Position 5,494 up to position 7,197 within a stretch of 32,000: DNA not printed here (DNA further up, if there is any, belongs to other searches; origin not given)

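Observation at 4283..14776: Eleven-ORF minus-strand cassette joining a TPR-AAA+ unfoldase, TPR-headed membrane paralogs, an orphan SEDS protein, a membrane HExxH protein, a PcfJ-like protein and two phospho-nucleotide hydrolases: candidate undescribed system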

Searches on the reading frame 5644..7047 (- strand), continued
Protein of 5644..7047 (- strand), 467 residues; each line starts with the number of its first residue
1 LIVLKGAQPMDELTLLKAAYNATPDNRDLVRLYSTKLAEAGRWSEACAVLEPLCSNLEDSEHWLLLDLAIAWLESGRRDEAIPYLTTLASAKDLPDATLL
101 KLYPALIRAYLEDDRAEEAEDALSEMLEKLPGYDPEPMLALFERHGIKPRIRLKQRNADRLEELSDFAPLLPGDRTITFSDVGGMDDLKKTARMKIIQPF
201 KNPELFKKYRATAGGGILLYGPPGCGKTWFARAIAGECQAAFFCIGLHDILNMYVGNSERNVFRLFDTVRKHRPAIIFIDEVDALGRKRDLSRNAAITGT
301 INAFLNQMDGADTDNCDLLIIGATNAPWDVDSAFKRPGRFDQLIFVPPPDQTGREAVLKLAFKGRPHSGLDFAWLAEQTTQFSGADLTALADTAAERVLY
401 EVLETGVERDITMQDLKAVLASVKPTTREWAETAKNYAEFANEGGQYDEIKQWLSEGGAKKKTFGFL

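Call 70: search_protein_families(library=pfam, proteins=[L192:334-2490:+, L192:2462-3349:+, L192:3346-3753:+, L192:3777-5000:+, L192:5000-5371:+, L180:6630-7664:+, L180:7661-8437:+, L180:11000-13132:-, L179:2770-4005:-, L179:8274-8957:+], max_evalue=0.001)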
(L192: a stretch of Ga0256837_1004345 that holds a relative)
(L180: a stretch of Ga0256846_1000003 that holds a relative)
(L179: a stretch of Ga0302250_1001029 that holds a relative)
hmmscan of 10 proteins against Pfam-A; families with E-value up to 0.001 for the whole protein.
L192:334-2490:+ (718 aa): 0 families

L192:2462-3349:+ (295 aa): 1 family
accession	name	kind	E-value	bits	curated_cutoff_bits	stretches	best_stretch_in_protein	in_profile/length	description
PF13328.12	HD_4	-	1.5e-07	31.7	27.2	1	21-162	1-142/156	HD domain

L192:3346-3753:+ (135 aa): 1 family
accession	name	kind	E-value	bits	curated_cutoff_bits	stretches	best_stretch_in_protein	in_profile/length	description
PF06271.18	RDD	-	1e-06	29.5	24.1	1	31-103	47-124/137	RDD family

L192:3777-5000:+ (407 aa): 0 families

L192:5000-5371:+ (123 aa): 0 families

L180:6630-7664:+ (344 aa): 5 families
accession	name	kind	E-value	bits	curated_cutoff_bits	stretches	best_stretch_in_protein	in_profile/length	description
PF00005.33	ABC_tran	-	5.4e-31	108.4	25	1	54-198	1-137/137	ABC transporter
PF13304.12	AAA_21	-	5.6e-11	43.5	27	1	166-227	234-298/304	AAA domain, putative AbiEii toxin, Type IV TA system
PF13732.12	DrrA1-3_C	-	8.1e-05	23.7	27.4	1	253-334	3-81/81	ATP-binding protein DrrA1-3-like, C-terminal domain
PF02463.25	SMC_N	-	0.00048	20.1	40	0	49-81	8-41/220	RecF/RecN/SMC N terminal domain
PF25199.1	nSTAND_NTPase5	-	0.00093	19.5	34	0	60-109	37-87/145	Novel STAND NTPase 5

L180:7661-8437:+ (258 aa): 2 families
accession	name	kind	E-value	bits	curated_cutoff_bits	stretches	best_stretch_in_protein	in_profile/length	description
PF01061.29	ABC2_membrane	-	1.4e-35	123.2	26.9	1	10-220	2-210/211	ABC-2 type transporter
PF12698.13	ABC2_membrane_3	-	7.3e-09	35.6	31.6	1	60-246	160-345/347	ABC-2 family transporter protein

L180:11000-13132:- (710 aa): 5 families
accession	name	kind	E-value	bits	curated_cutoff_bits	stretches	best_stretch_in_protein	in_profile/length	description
PF09382.16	RQC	-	7.9e-42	142.1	23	1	504-615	1-112/114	RQC domain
PF00570.28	HRDC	-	3.4e-24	85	23.8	1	632-698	2-68/68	HRDC domain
PF00270.35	DEAD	-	4.8e-24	85.4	26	1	125-284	3-164/167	DEAD/DEAH box helicase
PF00271.37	Helicase_C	-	5.3e-20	72.1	23.5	1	321-428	4-110/110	Helicase conserved C-terminal domain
PF16124.10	RecQ_Zn_bind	-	2e-19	70.5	25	1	440-502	2-66/66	RecQ zinc-binding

L179:2770-4005:- (411 aa): 3 families
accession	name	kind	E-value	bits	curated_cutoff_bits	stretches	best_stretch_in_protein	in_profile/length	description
PF01610.23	DDE_Tnp_ISL3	-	9.3e-70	235.6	23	1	158-393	1-239/240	Transposase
PF13542.12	HTH_Tnp_ISL3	-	6.2e-17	61.3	27.4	1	94-143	2-51/51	Helix-turn-helix domain of transposase family ISL3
PF14690.11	Zn_ribbon_ISL3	-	3.7e-11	43.7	25.5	1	43-85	3-46/47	zinc-finger of transposase IS204/IS1001/IS1096/IS1165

L179:8274-8957:+ (227 aa): 0 families

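Call 85: search_protein_families(library=padloc, alignment_id=A4, max_evalue=0.00001)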
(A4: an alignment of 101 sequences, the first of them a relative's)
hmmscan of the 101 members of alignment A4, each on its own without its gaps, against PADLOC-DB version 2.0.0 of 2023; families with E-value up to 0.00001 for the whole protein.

A. member 1, L014:196-660:+ (154 aa): 0 families

B. families by the number of members that match (of 101 scanned): 29 families (the first 25 are shown)
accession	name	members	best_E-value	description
PDLC04135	mad3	1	1.4e-31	mads_3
PDLC02203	MzaA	1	9.4e-30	-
PDLC02215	QatD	1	1.1e-21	-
PDLC02980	AriA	1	5.2e-14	-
PDLC04140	mad8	1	1.7e-12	mads_8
PDLC00938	Cas3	1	4.3e-11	CRISPR-associated helicase Cas3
PDLC04643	PDC-M42C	1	1.4e-10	-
PDLC01252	Cas3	1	2.9e-10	CAS-I; effector_G3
PDLC02707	PbeA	1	4.5e-10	PbeA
PDLC01767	Cas3e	1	6.6e-10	-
PDLC01770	Cas3g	1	7.9e-10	-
PDLC01762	Cas3b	1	1.9e-09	-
PDLC01848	CARF3--CARF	1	2.9e-08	-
PDLC01086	C3a186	1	5.8e-08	"C-3?,4? desaturase"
PDLC01710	Cas3a1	1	8.8e-08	Cas3_1_CAS-I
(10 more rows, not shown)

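Call 87: find_encoding_contigs(protein=P0032, flank=8000, max_places=2)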
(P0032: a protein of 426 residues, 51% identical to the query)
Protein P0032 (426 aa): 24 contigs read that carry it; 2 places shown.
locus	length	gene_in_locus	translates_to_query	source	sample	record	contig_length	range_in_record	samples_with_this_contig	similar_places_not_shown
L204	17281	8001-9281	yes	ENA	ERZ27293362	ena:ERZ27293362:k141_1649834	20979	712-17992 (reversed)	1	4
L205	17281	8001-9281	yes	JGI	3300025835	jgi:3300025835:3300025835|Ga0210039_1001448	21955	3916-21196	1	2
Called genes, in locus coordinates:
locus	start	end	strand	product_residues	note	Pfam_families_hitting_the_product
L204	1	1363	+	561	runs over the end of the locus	PF01580:FtsK_SpoIIIE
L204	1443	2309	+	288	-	-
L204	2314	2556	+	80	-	-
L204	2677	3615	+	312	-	PF03781:FGE-sulfatase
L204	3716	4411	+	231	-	-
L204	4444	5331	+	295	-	-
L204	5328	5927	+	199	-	PF05728:UPF0227 (weak)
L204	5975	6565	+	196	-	-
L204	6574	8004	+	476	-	PF00515:TPR_1 (faint), PF07719:TPR_2 (faint), PF13428:TPR_14 (faint), PF13414:TPR_11 (weak), PF13432:TPR_16 (weak), PF14559:TPR_19 (weak)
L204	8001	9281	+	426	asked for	PF14559:TPR_19 (weak), PF00004:AAA, PF17862:AAA_lid_3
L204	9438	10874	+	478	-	PF07719:TPR_2 (faint), PF13424:TPR_12 (faint), PF13428:TPR_14 (faint)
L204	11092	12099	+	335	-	PF16747:Adhesin_E (faint)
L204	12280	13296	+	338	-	PF01548:DEDD_Tnp_IS110, PF02371:Transposase_20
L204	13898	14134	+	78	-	-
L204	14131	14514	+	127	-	PF01850:PIN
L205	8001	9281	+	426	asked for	PF14559:TPR_19 (weak), PF00004:AAA, PF17862:AAA_lid_3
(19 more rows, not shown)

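Call 88: find_encoding_contigs(protein=P0058, flank=8000, max_places=1)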
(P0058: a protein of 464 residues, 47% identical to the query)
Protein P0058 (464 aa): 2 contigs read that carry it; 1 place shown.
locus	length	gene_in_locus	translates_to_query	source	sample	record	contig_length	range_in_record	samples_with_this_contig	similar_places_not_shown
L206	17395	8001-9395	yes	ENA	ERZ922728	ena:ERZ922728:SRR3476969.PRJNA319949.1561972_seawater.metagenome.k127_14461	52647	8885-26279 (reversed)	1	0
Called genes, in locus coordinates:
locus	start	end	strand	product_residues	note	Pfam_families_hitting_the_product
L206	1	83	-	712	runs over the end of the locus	PF13682:CZB, PF00672:HAMP, PF00015:MCPsignal, PF01814:Hemerythrin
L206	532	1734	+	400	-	PF00083:Sugar_tr, PF07690:MFS_1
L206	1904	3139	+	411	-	PF00497:SBP_bac_3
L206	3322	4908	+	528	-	PF02366:PMT, PF13231:PMT_2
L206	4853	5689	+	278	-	-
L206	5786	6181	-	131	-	-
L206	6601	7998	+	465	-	PF07719:TPR_2 (faint), PF13428:TPR_14 (faint), PF14559:TPR_19 (faint), PF13431:TPR_17 (faint)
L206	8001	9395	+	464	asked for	PF00004:AAA, PF17862:AAA_lid_3 (weak)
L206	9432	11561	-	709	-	PF09371:Tex_N, PF22706:Tex_central_region, PF14639:YqgF, PF16921:Tex_YqgF, PF14635:HHH_7, PF12836:HHH_3, PF17674:HHH_9, PF00575:S1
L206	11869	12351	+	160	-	PF00498:FHA (weak)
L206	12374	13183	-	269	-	PF00809:Pterin_bind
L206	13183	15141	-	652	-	PF06480:FtsH_ext, PF06068:TIP49 (weak), PF00004:AAA, PF07728:AAA_5 (faint), PF17862:AAA_lid_3, PF01434:Peptidase_M41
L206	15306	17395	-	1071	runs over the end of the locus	PF25596:CPSase_L_D1, PF02786:CPSase_L_D2, PF02787:CPSase_L_D3, PF25596:CPSase_L_D1, PF02222:ATP-grasp, PF02786:CPSase_L_D2, PF15632:ATPgrasp_Ter, PF02142:MGS, +4 more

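Call 89: find_encoding_contigs(protein=P0053, flank=8000, max_places=1)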
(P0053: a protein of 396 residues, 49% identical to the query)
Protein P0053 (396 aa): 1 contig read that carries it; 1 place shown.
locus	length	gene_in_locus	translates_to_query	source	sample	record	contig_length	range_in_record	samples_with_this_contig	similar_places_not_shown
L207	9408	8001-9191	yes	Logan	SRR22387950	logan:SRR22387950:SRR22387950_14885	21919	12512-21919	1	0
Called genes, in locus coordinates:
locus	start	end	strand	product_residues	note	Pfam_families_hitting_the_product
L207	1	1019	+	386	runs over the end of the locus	PF03781:FGE-sulfatase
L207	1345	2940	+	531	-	PF01476:LysM (faint), PF01464:SLT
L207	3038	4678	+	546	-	PF14903:WG_beta_rep (faint)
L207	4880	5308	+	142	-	-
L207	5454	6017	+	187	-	PF05728:UPF0227 (faint)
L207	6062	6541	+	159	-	PF13328:HD_4 (weak)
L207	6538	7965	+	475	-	PF13428:TPR_14 (faint), PF13181:TPR_8 (faint), PF13432:TPR_16 (faint), PF14559:TPR_19 (faint), PF07719:TPR_2 (faint)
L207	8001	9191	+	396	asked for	PF00004:AAA, PF17862:AAA_lid_3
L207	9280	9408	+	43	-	?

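Call 104: predict_structure(alignment_id=A1)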
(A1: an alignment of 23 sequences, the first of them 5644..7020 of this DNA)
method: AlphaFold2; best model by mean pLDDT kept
length: 458 residues; sequences in the alignment: 23
mean_pLDDT: 84.5   pTM: 0.58
mean pLDDT of the five models: 84.5, 81.8, 81.3, 80.6, 69.2
residues with pLDDT >= 90: 186; 70-90: 226; 50-70: 25; < 50: 21
segments of 3 or more residues with pLDDT < 50: 144-154, 449-458
pLDDT, mean of each block of 10 residues (from residue 1): 90 91 94 94 83 92 95 94 90 96 93 89 87 89 49 57 74 79 85 78 78 87 90 87 77 88 91 84 74 88 79 90 84 86 88 91 93 88 94 94 95 86 84 76 72 32
secondary structure, 60 per line:
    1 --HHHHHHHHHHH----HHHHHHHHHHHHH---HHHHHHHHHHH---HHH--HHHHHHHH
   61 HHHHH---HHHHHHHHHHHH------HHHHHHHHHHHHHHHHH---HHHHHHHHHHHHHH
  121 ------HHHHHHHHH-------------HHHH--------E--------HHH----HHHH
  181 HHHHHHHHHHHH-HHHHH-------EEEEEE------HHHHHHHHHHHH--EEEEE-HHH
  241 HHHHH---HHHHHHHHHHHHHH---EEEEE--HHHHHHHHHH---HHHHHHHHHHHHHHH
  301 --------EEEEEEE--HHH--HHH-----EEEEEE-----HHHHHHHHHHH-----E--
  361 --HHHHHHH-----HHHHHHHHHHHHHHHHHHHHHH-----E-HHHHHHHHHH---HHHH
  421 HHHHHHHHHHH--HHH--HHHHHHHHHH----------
elements in order: H3-13 H18-30 H34-44 H53-65 H69-80 H87-103 H107-120 H127-135 H149-152 H177-192 H194-198 E206-211 H218-229 E232-236 H238-245 H249-262 E266-270 H273-282 H286-300 E309-315 E331-336 H342-352 H363-369 H375-396 H404-413 H417-431 H439-448
